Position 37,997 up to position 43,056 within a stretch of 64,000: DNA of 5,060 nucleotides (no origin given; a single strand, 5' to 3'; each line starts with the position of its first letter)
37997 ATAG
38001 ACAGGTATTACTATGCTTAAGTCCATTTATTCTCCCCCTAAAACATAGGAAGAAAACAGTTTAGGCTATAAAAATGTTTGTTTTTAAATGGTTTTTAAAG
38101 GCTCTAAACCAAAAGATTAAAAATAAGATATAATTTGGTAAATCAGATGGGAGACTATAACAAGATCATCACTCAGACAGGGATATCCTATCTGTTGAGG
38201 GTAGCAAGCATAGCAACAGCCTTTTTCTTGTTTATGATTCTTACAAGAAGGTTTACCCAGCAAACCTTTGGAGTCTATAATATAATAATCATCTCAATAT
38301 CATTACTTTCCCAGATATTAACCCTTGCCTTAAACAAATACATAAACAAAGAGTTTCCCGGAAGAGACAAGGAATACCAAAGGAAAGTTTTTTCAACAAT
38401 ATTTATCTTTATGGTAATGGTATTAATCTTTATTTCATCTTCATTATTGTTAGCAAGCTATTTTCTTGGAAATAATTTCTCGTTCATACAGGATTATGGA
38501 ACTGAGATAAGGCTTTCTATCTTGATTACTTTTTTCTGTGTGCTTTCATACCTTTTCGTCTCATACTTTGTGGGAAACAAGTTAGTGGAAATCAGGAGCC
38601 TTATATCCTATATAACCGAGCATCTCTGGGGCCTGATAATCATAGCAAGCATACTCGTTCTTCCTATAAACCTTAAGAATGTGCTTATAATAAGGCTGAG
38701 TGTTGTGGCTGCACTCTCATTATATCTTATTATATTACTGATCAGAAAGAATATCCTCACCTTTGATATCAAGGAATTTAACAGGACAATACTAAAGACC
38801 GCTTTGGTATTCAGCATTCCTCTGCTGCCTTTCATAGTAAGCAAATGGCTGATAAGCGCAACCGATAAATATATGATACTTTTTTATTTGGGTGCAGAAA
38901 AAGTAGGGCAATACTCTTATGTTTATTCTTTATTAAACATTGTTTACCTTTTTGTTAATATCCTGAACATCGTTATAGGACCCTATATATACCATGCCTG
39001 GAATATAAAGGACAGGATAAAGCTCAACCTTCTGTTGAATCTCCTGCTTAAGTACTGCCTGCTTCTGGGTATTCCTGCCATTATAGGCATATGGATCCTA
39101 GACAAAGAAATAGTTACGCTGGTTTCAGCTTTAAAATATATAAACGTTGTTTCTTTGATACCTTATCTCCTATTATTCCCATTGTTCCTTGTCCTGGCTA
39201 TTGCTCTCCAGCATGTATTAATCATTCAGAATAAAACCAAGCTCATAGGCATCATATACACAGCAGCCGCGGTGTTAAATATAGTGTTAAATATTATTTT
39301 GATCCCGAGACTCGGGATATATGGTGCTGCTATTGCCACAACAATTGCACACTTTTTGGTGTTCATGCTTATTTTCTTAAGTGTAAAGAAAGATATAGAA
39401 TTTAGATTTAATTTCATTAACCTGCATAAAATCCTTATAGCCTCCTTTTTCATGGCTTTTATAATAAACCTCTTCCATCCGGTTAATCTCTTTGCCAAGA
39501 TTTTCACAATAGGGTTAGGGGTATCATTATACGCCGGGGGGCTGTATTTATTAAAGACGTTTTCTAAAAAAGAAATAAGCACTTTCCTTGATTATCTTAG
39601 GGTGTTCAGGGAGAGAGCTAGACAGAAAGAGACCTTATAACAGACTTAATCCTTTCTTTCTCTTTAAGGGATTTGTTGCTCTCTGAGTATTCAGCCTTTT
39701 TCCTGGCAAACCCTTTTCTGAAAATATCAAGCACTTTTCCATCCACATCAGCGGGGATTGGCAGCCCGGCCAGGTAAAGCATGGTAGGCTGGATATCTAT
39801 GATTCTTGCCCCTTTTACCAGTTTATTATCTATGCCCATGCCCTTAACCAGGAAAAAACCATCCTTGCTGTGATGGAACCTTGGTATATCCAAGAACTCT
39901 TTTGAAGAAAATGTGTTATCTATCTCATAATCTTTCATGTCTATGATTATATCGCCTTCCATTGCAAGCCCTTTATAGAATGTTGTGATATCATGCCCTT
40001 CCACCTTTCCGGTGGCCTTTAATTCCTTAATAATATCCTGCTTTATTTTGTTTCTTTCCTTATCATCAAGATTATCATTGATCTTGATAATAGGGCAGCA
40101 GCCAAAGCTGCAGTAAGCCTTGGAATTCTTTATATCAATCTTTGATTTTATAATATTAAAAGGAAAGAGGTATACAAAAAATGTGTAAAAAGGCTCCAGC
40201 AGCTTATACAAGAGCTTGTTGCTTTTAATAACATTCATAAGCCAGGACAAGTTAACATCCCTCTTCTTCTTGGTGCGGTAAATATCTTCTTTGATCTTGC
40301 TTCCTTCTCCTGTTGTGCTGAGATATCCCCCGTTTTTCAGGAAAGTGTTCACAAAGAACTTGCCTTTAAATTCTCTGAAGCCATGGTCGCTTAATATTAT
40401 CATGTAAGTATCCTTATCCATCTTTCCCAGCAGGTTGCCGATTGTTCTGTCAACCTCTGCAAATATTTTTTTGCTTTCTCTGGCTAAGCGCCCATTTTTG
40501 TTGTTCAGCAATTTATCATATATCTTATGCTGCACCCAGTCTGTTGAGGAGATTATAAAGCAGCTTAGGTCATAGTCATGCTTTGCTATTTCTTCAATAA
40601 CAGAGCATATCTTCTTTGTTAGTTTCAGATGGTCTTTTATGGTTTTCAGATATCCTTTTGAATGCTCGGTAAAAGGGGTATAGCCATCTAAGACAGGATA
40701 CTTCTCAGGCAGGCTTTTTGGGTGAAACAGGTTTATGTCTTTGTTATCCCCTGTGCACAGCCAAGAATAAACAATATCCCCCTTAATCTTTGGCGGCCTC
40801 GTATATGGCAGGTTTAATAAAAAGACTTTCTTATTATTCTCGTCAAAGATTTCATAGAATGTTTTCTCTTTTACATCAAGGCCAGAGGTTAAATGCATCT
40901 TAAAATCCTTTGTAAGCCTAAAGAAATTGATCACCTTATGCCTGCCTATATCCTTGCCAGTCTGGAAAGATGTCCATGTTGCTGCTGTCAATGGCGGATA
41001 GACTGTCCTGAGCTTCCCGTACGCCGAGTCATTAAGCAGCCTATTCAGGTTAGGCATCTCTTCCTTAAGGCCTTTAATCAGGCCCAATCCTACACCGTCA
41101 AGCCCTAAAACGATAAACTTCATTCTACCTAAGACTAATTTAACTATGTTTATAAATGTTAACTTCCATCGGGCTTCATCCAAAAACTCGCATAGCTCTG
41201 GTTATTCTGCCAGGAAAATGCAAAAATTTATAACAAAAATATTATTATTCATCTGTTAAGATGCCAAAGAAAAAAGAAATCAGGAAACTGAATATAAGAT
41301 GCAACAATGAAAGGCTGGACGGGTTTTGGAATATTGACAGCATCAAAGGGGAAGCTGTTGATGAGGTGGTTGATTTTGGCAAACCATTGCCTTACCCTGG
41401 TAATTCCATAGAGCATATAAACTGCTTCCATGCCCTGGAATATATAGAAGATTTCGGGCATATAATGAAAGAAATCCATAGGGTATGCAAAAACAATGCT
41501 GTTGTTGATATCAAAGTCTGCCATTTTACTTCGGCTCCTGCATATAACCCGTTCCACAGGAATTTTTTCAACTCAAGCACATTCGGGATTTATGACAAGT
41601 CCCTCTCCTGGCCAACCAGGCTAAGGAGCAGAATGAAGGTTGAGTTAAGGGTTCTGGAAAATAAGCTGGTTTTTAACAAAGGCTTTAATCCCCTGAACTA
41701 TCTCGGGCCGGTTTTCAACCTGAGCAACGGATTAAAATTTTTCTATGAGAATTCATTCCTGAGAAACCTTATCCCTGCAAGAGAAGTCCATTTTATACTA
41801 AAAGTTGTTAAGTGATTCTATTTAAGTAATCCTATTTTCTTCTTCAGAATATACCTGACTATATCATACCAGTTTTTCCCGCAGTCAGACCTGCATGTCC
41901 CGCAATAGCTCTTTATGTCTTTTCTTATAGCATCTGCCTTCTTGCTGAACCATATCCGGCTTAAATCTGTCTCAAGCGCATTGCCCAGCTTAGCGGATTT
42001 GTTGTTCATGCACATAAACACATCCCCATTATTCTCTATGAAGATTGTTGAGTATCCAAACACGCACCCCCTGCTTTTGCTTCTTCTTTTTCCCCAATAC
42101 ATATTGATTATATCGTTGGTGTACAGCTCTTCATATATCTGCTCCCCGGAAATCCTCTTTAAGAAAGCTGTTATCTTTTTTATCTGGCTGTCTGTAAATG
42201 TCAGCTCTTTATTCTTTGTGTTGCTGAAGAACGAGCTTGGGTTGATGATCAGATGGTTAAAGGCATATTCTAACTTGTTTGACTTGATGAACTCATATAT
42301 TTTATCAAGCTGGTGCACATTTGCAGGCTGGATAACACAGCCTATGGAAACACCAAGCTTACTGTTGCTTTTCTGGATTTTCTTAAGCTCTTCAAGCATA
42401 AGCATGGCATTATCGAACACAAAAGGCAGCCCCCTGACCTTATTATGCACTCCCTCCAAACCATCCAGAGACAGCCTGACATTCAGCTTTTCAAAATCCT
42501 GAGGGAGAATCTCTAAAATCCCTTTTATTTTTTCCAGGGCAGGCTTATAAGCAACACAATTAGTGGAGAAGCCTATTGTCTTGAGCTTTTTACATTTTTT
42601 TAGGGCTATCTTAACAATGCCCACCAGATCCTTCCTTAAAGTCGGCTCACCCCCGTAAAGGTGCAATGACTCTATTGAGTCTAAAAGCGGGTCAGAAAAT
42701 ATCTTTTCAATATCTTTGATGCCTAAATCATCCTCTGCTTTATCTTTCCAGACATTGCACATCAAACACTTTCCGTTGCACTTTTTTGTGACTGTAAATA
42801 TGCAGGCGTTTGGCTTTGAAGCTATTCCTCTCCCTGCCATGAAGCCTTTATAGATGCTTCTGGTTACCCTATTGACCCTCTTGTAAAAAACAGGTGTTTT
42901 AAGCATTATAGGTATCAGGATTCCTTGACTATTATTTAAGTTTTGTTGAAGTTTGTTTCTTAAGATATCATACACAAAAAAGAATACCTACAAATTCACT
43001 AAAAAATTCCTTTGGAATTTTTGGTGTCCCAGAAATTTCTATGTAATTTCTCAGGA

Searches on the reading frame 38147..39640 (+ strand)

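Call 61: search_protein_families(library=pfam, proteins=[window:38147-39640:+], max_evalue=0.00001)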
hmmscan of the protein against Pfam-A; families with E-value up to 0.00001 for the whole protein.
window:38147-39640:+ (497 aa): 1 family
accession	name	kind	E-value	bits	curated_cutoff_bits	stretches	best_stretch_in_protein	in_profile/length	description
PF01554.23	MatE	-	1.5e-06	28.4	24.9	1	233-384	9-161/161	MatE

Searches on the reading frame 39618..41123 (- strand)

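Call 61: search_protein_families(library=pfam, proteins=[window:39618-41123:-], max_evalue=0.00001)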
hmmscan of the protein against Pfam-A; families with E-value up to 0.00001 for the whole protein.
window:39618-41123:- (501 aa): 1 family
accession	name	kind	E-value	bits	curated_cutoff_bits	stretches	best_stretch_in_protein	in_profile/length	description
PF01663.27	Phosphodiest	-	9.8e-27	94.9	23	1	4-274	2-248/342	Type I phosphodiesterase / nucleotide pyrophosphatase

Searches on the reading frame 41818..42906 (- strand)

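Call 61: search_protein_families(library=pfam, proteins=[window:41818-42906:-], max_evalue=0.00001)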
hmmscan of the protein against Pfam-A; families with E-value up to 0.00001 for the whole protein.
window:41818-42906:- (362 aa): 2 families
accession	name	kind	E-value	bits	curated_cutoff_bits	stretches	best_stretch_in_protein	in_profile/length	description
PF13186.11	SPASM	-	1.5e-10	41.7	21.5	1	281-342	1-66/67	Iron-sulfur cluster-binding domain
PF04055.27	Radical_SAM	-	6.5e-10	39.9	29.5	1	39-207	3-166/166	Radical SAM superfamily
